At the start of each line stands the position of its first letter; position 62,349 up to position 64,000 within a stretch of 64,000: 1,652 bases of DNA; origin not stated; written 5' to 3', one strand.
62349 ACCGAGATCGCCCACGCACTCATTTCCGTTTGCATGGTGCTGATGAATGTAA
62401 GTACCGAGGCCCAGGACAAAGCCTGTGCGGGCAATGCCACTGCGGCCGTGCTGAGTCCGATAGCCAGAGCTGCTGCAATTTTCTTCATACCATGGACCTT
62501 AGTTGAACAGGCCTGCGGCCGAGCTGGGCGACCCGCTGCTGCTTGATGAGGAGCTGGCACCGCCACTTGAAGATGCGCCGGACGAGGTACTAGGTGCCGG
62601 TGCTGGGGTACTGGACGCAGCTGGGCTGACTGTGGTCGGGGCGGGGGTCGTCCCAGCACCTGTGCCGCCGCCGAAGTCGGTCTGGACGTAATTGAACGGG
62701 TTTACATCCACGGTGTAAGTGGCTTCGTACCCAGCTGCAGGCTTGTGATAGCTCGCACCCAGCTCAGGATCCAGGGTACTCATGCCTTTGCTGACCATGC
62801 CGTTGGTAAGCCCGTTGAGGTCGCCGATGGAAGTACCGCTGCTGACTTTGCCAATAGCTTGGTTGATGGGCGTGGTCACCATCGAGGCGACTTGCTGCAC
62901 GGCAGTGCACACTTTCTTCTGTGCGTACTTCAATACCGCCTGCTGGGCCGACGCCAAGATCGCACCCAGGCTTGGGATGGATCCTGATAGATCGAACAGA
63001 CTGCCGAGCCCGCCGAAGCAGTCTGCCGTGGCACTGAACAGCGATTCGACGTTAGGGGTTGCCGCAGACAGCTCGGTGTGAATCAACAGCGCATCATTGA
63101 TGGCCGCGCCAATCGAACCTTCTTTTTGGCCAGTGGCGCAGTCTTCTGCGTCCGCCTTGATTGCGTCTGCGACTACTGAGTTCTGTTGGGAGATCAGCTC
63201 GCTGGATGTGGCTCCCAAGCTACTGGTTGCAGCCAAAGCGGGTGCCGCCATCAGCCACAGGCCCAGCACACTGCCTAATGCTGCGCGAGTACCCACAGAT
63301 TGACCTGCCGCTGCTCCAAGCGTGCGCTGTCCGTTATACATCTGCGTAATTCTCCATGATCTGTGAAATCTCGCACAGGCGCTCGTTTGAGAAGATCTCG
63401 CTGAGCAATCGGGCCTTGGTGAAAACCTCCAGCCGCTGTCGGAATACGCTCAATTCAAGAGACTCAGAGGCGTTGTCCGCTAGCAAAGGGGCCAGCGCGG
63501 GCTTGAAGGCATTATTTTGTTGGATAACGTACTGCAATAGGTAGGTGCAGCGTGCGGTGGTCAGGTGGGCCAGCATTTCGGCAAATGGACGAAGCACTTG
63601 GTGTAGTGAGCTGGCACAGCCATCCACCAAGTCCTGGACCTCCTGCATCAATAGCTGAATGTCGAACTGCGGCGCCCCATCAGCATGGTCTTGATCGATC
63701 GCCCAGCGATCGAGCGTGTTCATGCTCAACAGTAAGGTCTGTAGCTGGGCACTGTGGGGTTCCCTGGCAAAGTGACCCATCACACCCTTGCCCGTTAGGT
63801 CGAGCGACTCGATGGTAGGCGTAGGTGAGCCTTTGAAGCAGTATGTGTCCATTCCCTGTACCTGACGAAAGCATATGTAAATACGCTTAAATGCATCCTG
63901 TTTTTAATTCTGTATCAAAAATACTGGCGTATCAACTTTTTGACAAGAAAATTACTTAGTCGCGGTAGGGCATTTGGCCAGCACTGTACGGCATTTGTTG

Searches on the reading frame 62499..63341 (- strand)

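Call 26: search_protein_families(library=pfam, proteins=[window:62499-63341:-], max_evalue=0.01)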
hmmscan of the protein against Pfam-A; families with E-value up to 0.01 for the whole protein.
window:62499-63341:- (280 aa): 0 families

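Call 27: search_protein_families(library=ncbifam, proteins=[window:62499-63341:-], max_evalue=0.01)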
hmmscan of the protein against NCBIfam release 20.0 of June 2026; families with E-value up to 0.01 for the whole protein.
window:62499-63341:- (280 aa): 0 families

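Call 105: search_protein_families(library=pfam, proteins=[window:62499-63341:-], max_evalue=5)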
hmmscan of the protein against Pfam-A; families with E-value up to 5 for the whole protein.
window:62499-63341:- (280 aa): 1 family
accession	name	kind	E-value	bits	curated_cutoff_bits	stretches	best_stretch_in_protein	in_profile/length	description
PF04956.18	TrbC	-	0.19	12.4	27.9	1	127-164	20-57/98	TrbC/VIRB2 pilin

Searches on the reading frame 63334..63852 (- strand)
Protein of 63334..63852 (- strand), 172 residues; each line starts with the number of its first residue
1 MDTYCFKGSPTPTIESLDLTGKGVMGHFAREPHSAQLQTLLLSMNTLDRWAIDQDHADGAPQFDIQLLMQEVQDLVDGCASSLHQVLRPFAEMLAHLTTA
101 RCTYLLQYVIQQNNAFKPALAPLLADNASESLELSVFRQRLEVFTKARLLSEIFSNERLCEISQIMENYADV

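Call 26: search_protein_families(library=pfam, proteins=[window:63334-63852:-], max_evalue=0.01)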
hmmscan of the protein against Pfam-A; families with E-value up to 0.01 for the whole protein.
window:63334-63852:- (172 aa): 1 family
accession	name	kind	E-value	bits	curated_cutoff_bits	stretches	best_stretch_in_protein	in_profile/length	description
PF23130.1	IcmW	-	4.4e-11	43.6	27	1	31-167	13-143/144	IcmW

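Call 27: search_protein_families(library=ncbifam, proteins=[window:63334-63852:-], max_evalue=0.01)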
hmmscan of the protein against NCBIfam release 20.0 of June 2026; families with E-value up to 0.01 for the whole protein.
window:63334-63852:- (172 aa): 1 family
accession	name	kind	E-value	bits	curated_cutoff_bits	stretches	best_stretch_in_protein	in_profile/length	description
NF038222.1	IcmW_IVB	equivalog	4.3e-08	33.5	100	1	34-158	18-139/139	type IVB secretion system protein IcmW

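Call 28: find_encoding_contigs(protein=window:63334-63852:-, flank=10000, max_places=8)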
Protein window:63334-63852:- (172 aa): 2 contigs read that carry it; 1 place shown.
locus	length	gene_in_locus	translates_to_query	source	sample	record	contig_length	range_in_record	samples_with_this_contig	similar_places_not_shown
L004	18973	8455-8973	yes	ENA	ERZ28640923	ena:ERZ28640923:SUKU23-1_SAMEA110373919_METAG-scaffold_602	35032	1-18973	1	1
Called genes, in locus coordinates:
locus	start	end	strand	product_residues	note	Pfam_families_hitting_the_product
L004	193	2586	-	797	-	PF07660:STN (weak), PF07715:Plug, PF00593:TonB_dep_Rec_b-barrel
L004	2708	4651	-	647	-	PF00072:Response_reg, PF08448:PAS_4 (weak), PF00512:HisKA (weak), PF02518:HATPase_c, PF00072:Response_reg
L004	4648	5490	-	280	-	PF00512:HisKA, PF02518:HATPase_c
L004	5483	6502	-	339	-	PF13581:HATPase_c_2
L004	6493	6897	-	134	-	PF13581:HATPase_c_2, PF02518:HATPase_c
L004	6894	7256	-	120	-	PF01740:STAS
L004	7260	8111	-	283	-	PF14361:RsbRD_N, PF01740:STAS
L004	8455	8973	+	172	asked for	PF23130:IcmW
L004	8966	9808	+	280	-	-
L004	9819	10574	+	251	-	-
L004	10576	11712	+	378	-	-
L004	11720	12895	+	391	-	-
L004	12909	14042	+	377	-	PF01551:Peptidase_M23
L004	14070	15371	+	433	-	-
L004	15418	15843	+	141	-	-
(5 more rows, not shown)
